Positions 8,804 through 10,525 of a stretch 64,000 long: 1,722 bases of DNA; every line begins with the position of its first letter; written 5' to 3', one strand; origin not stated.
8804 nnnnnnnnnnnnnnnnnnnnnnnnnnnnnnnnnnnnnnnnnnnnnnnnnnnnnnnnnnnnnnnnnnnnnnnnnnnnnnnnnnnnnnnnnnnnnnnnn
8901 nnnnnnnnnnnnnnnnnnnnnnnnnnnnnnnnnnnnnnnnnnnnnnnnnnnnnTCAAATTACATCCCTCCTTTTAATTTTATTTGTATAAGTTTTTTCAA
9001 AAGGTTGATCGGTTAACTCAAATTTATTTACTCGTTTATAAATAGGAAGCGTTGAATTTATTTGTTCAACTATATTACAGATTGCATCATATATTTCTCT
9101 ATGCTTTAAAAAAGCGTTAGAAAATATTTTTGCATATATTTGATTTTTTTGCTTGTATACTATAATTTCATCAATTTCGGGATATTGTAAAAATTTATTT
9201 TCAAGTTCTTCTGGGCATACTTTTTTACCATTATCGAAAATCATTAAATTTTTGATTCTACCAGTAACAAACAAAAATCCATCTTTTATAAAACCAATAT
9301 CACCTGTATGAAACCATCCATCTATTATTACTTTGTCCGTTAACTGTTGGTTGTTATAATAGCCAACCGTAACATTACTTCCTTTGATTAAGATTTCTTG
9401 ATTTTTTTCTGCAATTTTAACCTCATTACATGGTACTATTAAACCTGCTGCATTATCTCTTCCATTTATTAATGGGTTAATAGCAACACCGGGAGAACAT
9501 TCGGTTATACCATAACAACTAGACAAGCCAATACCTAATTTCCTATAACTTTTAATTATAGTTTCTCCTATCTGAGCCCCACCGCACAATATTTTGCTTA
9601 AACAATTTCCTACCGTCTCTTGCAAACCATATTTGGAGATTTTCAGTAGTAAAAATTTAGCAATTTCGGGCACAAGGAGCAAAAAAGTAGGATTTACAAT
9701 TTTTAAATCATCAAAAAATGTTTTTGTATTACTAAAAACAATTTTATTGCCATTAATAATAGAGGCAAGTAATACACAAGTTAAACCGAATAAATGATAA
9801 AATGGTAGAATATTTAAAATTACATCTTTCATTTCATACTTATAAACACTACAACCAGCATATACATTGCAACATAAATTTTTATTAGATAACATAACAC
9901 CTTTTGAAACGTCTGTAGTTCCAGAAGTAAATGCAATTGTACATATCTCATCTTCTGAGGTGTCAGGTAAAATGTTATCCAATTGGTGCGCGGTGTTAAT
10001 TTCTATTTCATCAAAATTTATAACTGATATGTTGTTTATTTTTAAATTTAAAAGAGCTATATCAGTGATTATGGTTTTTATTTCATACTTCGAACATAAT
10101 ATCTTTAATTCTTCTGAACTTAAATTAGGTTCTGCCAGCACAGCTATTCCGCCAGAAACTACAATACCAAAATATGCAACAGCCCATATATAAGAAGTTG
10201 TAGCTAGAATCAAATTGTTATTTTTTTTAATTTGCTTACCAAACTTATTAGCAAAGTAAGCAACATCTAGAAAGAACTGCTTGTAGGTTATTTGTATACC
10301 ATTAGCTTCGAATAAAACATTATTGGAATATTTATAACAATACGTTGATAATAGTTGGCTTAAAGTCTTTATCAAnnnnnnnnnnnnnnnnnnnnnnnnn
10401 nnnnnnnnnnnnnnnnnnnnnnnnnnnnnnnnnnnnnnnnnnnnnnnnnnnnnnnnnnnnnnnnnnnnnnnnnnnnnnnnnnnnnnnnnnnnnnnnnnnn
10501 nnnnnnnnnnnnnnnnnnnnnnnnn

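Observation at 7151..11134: Operon coupling an acyl-activation / carrier / GNAT triad to a radical SAM-SPASM maturase and a 37-aa Cys-rich peptide: candidate acylated (lipo-)thioether RiPP system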

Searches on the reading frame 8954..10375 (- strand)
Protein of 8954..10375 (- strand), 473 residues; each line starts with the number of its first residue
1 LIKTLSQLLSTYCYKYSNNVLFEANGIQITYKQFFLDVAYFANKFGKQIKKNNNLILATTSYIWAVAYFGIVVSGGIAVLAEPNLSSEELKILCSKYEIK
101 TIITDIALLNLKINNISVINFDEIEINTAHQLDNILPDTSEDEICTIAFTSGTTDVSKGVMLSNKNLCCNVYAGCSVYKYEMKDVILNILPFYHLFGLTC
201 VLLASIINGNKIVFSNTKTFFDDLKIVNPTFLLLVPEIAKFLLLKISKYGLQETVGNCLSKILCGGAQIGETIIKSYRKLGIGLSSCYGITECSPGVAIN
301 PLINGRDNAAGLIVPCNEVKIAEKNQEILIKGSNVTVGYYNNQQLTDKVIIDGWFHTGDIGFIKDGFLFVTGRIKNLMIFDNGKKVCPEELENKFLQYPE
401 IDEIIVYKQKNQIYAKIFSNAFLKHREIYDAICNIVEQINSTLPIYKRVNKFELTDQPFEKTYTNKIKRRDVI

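Call 3: search_protein_families(library=ncbifam, proteins=[window:8954-10375:-], max_evalue=1)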
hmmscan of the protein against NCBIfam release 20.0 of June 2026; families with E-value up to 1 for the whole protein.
window:8954-10375:- (473 aa): 96 families (the best 25 are shown)
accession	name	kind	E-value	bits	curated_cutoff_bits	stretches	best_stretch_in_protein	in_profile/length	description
TIGR01923.1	menE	equivalog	8.3e-55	186.4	330.15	1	30-471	1-441/442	o-succinylbenzoate--CoA ligase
NF004837.0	PRK06187.1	subfamily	1.8e-53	181.6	476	2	128-412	156-459/531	long-chain-fatty-acid--CoA ligase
NF002966.0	PRK03640.1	equivalog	6.4e-50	170.1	556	1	19-471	18-475/483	o-succinylbenzoate--CoA ligase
NF004114.0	PRK05605.1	equivalog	9.7e-44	149.6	766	1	122-472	199-565/575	long-chain-fatty-acid--CoA ligase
NF006539.0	PRK09029.1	equivalog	8.6e-43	146.8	494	1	11-413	11-391/458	o-succinylbenzoate--CoA ligase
NF052269.1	Staph_lig_FadD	equivalog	2.7e-41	141.5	650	1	90-471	100-488/499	long-chain-fatty-acid--CoA ligase FadD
NF004511.1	PRK05852.1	equivalog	7.6e-41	140.3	650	1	140-439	153-468/505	FadD7 family fatty acid--CoA ligase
NF006181.0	PRK08314.1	subfamily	3.9e-39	134.3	705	2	137-470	199-548/563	long-chain-fatty-acid--CoA ligase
NF005220.0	PRK06710.1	equivalog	1e-37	129.5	1116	2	117-472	185-549/563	long-chain-fatty-acid--CoA ligase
NF006523.0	PRK08974.1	equivalog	5.7e-36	123.8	884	1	126-471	190-548/561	long-chain-fatty-acid--CoA ligase FadD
NF006386.0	PRK08633.1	equivalog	2e-35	121.9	1221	2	136-374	776-1041/1147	acyl-[ACP]--phospholipid O-acyltransferase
NF005307.0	PRK06839.1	equivalog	1.1e-33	116.7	748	1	25-469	24-486/496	o-succinylbenzoate--CoA ligase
NF006442.0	PRK08751.1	equivalog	1.5e-33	116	1023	2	123-471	191-553/560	long-chain fatty acid--CoA ligase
NF006572.0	PRK09088.1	equivalog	2.6e-33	115.4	696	1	56-470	58-481/491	acyl-CoA synthetase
NF005801.1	PRK07656.1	equivalog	1.1e-32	113.3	657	1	103-406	125-434/500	FadD3 family acyl-CoA ligase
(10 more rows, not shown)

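Call 4: search_protein_families(library=pfam, proteins=[window:8954-10375:-], max_evalue=1)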
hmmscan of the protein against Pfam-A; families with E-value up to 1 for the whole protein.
window:8954-10375:- (473 aa): 4 families
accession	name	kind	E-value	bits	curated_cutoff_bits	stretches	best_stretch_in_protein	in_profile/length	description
PF00501.34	AMP-binding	-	1.9e-51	175.5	29.9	1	15-340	7-384/384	AMP-binding enzyme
PF23562.2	AMP-binding_C_3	-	3e-05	24.8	20.8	1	378-471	4-107/124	AMP-binding enzyme C-terminal domain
PF14480.11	DNA_pol3_a_NI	-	0.0066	16.8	22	1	389-439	13-62/72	DNA polymerase III polC-type N-terminus I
PF07873.16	YabP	-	0.089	13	27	1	317-355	25-59/64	YabP family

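Call 29: find_related_loci(query=window:8954-10375:-, collection=viral_contigs, flank=10000)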
Query window:8954-10375:- (473 aa) in viral_contigs; peptide patterns used: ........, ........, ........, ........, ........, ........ (x = any residue, [..] = any of these).
23 stretches matched a pattern, but none encodes a relative of the query by tblastn (E <= 1e-3).

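Call 30: find_homologous_proteins(query=window:8954-10375:-, max_evalue=1e-30)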
Query window:8954-10375:- (473 aa): 837 proteins with E <= 1e-30 among 8000 candidates; the best 120 are listed.
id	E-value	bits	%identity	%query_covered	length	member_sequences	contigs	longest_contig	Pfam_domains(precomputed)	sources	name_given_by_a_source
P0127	0.0e+0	1050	100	100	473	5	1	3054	PF00501.35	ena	-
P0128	2.7e-285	964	92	100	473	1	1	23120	PF00501.35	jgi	-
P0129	1.5e-204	698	90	72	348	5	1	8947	PF00501.35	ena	-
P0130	2.6e-197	674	63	99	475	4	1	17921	PF00501.35,PF23562.3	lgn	-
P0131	6.6e-188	643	63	96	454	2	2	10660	PF00501.35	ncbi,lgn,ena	-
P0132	1.7e-147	510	53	99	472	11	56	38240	PF00501.35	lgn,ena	-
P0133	9.2e-140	485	61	77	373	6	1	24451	PF00501.35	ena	-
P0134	4.8e-110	387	45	97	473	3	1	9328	PF00501.35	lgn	-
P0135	2.9e-104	368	61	58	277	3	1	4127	PF00501.35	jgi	jgi:long-chain acyl-CoA synthetase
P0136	2.8e-71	259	32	98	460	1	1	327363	PF00501.35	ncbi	-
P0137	3.2e-71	259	35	94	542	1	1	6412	PF00501.35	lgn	-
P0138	7.3e-71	257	34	100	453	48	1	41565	PF00501.35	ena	-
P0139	3.0e-70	255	35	94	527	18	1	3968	PF00501.35,PF23562.3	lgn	-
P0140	5.0e-69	251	32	93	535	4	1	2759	PF00501.35,PF23562.3,PF13193.13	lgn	-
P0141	4.4e-67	245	41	71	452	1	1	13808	PF00501.35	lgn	-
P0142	4.8e-67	245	33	94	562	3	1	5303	PF00501.35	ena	-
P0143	9.5e-67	244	33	99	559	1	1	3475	PF00501.35,PF23562.3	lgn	-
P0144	1.7e-66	243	33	99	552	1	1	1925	PF00501.35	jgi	jgi:long-chain acyl-CoA synthetase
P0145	5.6e-66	241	34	94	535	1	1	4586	PF00501.35,PF23562.3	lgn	-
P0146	3.0e-65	239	32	99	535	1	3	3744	PF00501.35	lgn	-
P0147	4.6e-65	238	33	100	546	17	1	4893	PF00501.35,PF23562.3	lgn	-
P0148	6.1e-65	238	34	99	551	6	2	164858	PF00501.35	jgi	jgi:long-chain acyl-CoA synthetase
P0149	2.1e-64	236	33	93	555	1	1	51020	PF00501.35,PF23562.3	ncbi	-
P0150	3.4e-64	235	34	99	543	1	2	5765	PF00501.35,PF23562.3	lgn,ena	-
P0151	5.6e-64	235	32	93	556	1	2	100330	PF00501.35,PF23562.3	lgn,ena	-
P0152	2.0e-63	233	32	99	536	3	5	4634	PF00501.35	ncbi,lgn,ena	-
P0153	3.9e-63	232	32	94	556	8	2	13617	PF00501.35,PF23562.3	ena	-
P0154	4.4e-63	232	33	100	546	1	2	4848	PF00501.35,PF23562.3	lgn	-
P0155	4.8e-63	232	33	93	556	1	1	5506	PF00501.35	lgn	-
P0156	8.0e-63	231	32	93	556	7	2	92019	PF00501.35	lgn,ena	-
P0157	1.1e-62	231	33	92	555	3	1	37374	PF00501.35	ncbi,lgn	-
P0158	1.4e-62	230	32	99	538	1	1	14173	PF00501.35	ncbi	-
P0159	2.4e-62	229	32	93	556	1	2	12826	PF00501.35,PF23562.3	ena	-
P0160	3.0e-62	229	33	92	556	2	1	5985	PF00501.35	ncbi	-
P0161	3.4e-62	229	32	93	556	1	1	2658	PF00501.35,PF23562.3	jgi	-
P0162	4.2e-62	229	33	93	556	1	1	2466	PF00501.35,PF23562.3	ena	-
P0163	4.6e-62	228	31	99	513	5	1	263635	PF00501.35,PF23562.3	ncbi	-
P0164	4.6e-62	228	33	93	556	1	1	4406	PF00501.35,PF23562.3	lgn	-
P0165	4.8e-62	228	31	93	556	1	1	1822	PF00501.35,PF23562.3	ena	-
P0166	7.4e-62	228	31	99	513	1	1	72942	PF00501.35,PF23562.3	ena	-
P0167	8.4e-62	228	31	97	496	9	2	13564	PF00501.35,PF23562.3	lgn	-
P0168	1.0e-61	227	31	99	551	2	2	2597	PF00501.35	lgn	-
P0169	1.2e-61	227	32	96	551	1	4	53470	PF00501.35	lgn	-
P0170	1.3e-61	227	32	99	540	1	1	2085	PF00501.35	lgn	-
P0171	2.0e-61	226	32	93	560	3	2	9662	PF00501.35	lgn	-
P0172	2.5e-61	226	33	93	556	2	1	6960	PF00501.35,PF23562.3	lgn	-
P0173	2.5e-61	226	33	99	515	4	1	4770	PF00501.35,PF23562.3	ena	-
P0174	2.6e-61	226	32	99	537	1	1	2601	PF00501.35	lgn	-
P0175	3.2e-61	226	31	98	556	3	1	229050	PF00501.35,PF23562.3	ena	-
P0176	4.3e-61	225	32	93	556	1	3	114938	PF00501.35,PF23562.3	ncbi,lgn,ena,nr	ncbi:MAG: AMP-binding protein [Clostridia bacterium]|nr:AMP-binding protein [Clostridia bacterium]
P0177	5.1e-61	225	33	94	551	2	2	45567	PF00501.35,PF23562.3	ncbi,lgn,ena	-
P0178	5.6e-61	225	32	98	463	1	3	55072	PF00501.35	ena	-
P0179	7.5e-61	224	32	99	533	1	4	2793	PF00501.35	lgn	-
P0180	8.1e-61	224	32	93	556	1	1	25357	PF00501.35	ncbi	-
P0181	9.4e-61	224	31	94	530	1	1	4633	PF00501.35,PF23562.3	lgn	-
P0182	9.7e-61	224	32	96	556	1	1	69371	PF00501.35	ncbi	-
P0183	1.1e-60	224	31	92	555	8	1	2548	PF00501.35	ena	-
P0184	2.5e-60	223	30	99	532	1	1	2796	PF00501.35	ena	-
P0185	2.9e-60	223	32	93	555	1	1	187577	PF00501.35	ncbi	-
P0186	4.5e-60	222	33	93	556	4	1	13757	PF00501.35,PF23562.3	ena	-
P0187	5.5e-60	222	32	94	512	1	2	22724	PF00501.35,PF23562.3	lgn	-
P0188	7.3e-60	221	32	99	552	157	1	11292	PF00501.35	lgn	-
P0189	8.8e-60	221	31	99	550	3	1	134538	PF00501.35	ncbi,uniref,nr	ncbi:AMP-binding protein [Clostridium sp. E02]|uniref:AMP-binding protein n=1 Tax=Clostridium sp. E0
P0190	9.2e-60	221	32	94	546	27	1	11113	PF00501.35,PF23562.3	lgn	-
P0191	1.1e-59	221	32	88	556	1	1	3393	PF00501.35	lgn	-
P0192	1.7e-59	220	32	99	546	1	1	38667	PF00501.35,PF23562.3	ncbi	-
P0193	1.8e-59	220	31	93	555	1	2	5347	PF00501.35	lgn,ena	-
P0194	1.9e-59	220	31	92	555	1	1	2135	PF00501.35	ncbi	-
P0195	1.9e-59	220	34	99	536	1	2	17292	PF00501.35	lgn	-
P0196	2.3e-59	220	32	93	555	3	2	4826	PF00501.35,PF23562.3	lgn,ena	-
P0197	2.5e-59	219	33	99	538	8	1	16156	PF00501.35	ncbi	-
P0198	2.7e-59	219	31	93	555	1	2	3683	PF00501.35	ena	-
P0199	2.8e-59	219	31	99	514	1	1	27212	PF00501.35,PF23562.3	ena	-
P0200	3.6e-59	219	31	88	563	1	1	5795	PF00501.35,PF23562.3,PF13193.13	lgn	-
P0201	4.6e-59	219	32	99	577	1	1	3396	PF00501.35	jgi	jgi:long-chain acyl-CoA synthetase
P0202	5.9e-59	218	33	88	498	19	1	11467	PF00501.35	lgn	-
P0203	6.1e-59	218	31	99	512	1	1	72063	PF00501.35,PF23562.3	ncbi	ncbi:MAG: AMP-binding protein [Huintestinicola sp.]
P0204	7.5e-59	218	32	93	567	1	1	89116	PF00501.35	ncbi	-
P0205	8.1e-59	218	31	93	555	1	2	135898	PF00501.35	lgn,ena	-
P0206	8.4e-59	218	30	98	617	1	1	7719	PF00501.35,PF23562.3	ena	-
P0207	8.8e-59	218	33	100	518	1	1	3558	PF00501.35,PF23562.3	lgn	-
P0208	8.9e-59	218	31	99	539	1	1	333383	PF00501.35,PF23562.3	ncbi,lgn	-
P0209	1.6e-58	217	31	94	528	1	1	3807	PF00501.35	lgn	-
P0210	2.1e-58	216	30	92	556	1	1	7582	PF00501.35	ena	-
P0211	3.4e-58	216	31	99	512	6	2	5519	PF00501.35,PF23562.3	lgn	-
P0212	3.8e-58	216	31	99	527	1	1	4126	PF00501.35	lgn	-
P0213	4.3e-58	215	31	93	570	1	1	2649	PF00501.35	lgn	-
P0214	5.6e-58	215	31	99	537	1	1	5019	PF00501.35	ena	-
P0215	5.7e-58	215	31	99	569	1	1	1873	PF00501.35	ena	-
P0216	5.7e-58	215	30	100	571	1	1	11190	PF00501.35,PF23562.3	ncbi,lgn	-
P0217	6.3e-58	215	30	99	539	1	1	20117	PF00501.35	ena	-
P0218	6.6e-58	215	32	99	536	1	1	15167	PF00501.35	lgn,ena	-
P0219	7.1e-58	215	32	88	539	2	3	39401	PF00501.35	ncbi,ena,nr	ncbi:MAG: AMP-binding protein [Oscillospiraceae bacterium]|nr:AMP-binding protein [Oscillospiraceae 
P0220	8.3e-58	214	33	99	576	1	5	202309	PF00501.35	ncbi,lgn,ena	-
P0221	8.6e-58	214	32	99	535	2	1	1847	PF00501.35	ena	-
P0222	8.8e-58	214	32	99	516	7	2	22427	PF00501.35,PF23562.3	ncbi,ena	-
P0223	8.9e-58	214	32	88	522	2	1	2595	PF00501.35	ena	-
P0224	1.1e-57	214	32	99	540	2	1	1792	PF00501.35,PF23562.3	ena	-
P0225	1.2e-57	214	31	97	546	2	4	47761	PF00501.35,PF23562.3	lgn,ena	-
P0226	1.2e-57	214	30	99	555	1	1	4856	PF00501.35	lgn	-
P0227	1.2e-57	214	37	70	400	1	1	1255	PF00501.35,PF23562.3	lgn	-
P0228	1.3e-57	214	31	93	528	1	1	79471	PF00501.35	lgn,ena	-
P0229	1.6e-57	213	32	99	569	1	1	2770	PF00501.35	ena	-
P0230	1.7e-57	213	32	99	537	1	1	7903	PF00501.35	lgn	-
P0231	2.0e-57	213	31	99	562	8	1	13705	PF00501.35,PF23562.3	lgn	-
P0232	3.3e-57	212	32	99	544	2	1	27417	PF00501.35,PF23562.3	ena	-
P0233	3.8e-57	212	32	99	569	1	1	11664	PF00501.35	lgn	-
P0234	4.1e-57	212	33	93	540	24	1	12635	PF00501.35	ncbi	-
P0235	6.0e-57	212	32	89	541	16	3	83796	PF00501.35,PF23562.3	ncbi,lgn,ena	-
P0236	9.1e-57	211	32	90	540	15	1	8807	PF00501.35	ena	-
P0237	9.3e-57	211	32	99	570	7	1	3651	PF00501.35,PF23562.3,PF13193.13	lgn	-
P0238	1.1e-56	211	32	94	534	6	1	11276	PF00501.35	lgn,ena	-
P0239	1.2e-56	211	31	98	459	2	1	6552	PF00501.35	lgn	-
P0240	1.5e-56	210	32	94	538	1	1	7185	PF00501.35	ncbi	-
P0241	1.7e-56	210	31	99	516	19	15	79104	PF00501.35,PF23562.3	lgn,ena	-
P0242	2.1e-56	210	32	99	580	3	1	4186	PF00501.35,PF23562.3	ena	-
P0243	2.1e-56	210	29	99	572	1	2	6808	PF00501.35,PF23562.3,PF13193.13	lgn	-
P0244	3.6e-56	209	32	90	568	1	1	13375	PF00501.35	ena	-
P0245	5.5e-56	208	34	82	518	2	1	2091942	PF00501.35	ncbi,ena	-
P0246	6.2e-56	208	31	96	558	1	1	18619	PF00501.35,PF23562.3,PF13193.13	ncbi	-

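Call 31: find_encoding_contigs(protein=P0128, flank=10000, max_places=3)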
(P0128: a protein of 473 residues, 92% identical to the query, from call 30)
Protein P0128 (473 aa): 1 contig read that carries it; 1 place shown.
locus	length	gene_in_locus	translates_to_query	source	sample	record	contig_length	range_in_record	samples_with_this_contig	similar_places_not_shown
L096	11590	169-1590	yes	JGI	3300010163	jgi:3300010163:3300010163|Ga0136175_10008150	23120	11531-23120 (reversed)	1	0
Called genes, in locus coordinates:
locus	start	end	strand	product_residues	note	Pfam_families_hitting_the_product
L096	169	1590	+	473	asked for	PF00501:AMP-binding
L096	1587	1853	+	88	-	-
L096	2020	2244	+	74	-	-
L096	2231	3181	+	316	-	PF04055:Radical_SAM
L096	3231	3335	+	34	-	-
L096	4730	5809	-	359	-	PF01051:Rep3_N (weak)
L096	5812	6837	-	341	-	-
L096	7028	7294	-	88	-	-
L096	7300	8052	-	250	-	PF00142:Fer4_NifH (faint), PF01656:CbiA, PF06564:CBP_BcsQ, PF09140:MipZ, PF10609:ParA, PF13614:AAA_31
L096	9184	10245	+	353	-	PF13730:HTH_36 (weak)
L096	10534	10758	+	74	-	-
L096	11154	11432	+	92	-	-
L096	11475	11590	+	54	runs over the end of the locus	-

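Call 32: find_encoding_contigs(protein=P0132, flank=10000, max_places=4)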
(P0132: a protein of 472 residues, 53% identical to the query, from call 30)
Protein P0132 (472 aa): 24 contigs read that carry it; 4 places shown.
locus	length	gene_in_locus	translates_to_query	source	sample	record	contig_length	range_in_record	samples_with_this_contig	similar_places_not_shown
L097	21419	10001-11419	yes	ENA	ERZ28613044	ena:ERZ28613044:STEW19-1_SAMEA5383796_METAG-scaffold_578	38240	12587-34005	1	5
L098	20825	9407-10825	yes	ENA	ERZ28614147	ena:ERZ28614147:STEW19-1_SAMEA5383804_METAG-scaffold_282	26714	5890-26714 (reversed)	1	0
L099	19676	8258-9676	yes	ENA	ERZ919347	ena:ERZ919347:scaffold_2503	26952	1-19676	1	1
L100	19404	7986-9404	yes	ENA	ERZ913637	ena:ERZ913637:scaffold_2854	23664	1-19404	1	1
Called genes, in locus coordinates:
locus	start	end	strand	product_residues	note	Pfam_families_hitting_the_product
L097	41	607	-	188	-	PF01844:HNH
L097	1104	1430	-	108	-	-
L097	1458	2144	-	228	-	-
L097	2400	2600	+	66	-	-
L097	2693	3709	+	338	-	PF13353:Fer4_12, PF04055:Radical_SAM, PF13186:SPASM (faint)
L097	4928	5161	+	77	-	-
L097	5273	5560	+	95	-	-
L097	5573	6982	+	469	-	PF04055:Radical_SAM, PF13353:Fer4_12 (weak)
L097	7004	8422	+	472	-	PF04055:Radical_SAM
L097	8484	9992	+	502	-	PF04055:Radical_SAM, PF13302:Acetyltransf_3, PF13420:Acetyltransf_4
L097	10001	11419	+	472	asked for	PF00501:AMP-binding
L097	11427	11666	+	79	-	-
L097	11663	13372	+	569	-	PF00664:ABC_membrane (weak), PF00005:ABC_tran, PF02463:SMC_N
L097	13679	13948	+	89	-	PF12796:Ank_2, PF00023:Ank (faint), PF13637:Ank_4 (weak)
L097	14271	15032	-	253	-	-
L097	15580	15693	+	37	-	-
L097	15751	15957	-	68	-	-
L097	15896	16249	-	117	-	-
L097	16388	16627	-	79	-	PF00005:ABC_tran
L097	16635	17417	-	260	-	PF13730:HTH_36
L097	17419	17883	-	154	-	-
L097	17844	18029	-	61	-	-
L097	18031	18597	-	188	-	-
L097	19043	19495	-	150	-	-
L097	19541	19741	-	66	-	-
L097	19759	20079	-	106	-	PF10387:DUF2442 (weak)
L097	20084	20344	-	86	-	PF13711:DUF4160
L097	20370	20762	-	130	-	-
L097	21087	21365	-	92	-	-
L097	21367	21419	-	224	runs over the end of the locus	-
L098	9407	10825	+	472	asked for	PF00501:AMP-binding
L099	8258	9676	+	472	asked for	PF00501:AMP-binding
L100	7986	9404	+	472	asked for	PF00501:AMP-binding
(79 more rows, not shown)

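Call 33: find_encoding_contigs(protein=P0133, flank=10000, max_places=3)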
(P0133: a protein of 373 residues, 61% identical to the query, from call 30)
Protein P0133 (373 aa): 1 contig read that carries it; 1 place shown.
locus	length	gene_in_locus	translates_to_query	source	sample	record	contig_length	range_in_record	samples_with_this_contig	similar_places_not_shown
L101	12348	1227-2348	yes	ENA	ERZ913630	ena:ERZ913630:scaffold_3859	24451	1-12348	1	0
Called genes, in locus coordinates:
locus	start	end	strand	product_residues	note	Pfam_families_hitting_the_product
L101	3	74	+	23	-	?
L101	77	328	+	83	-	PF06769:YoeB_toxin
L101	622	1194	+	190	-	PF13302:Acetyltransf_3, PF13420:Acetyltransf_4, PF00583:Acetyltransf_1 (weak)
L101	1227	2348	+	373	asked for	PF00501:AMP-binding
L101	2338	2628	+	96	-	PF23562:AMP-binding_C_3 (weak)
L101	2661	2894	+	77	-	-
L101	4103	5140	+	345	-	PF04055:Radical_SAM, PF13186:SPASM (weak)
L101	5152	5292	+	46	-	-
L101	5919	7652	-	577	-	PF02624:YcaO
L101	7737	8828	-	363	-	PF04055:Radical_SAM, PF13353:Fer4_12 (weak)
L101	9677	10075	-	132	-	PF00293:NUDIX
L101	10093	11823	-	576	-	PF00664:ABC_membrane, PF00005:ABC_tran, PF02463:SMC_N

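Call 34: find_encoding_contigs(protein=P0130, flank=10000, max_places=3)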
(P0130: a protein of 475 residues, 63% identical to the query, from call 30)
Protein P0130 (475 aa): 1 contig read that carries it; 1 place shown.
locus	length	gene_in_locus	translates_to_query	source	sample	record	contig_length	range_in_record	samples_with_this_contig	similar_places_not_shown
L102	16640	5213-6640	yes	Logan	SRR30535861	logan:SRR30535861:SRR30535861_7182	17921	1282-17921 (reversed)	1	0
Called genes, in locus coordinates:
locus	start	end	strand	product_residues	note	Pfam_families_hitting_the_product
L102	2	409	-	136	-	?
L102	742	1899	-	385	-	PF20473:MmeI_Mtase, PF20466:MmeI_TRD, PF20467:MmeI_C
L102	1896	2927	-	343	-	PF20465:MmeI_hel, PF20473:MmeI_Mtase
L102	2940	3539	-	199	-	PF20464:MmeI_N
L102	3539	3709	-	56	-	-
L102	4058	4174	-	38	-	-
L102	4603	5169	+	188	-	PF13302:Acetyltransf_3 (weak), PF13420:Acetyltransf_4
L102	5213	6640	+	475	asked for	PF00501:AMP-binding, PF23562:AMP-binding_C_3 (faint)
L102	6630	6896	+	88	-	PF00550:PP-binding (weak)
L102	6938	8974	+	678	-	PF04055:Radical_SAM, PF13186:SPASM (faint)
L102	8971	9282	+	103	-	-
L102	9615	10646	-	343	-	PF13353:Fer4_12 (weak), PF04055:Radical_SAM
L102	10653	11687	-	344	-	PF04055:Radical_SAM, PF13353:Fer4_12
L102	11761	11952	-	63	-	-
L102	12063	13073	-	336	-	PF14397:ATPgrasp_ST, PF14398:ATPgrasp_YheCD, PF02955:GSH-S_ATP (weak)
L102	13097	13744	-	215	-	PF01944:SpoIIM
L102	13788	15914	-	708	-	PF01757:Acyl_transf_3, PF01168:Ala_racemase_N, PF00842:Ala_racemase_C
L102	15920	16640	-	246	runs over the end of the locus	PF02557:VanY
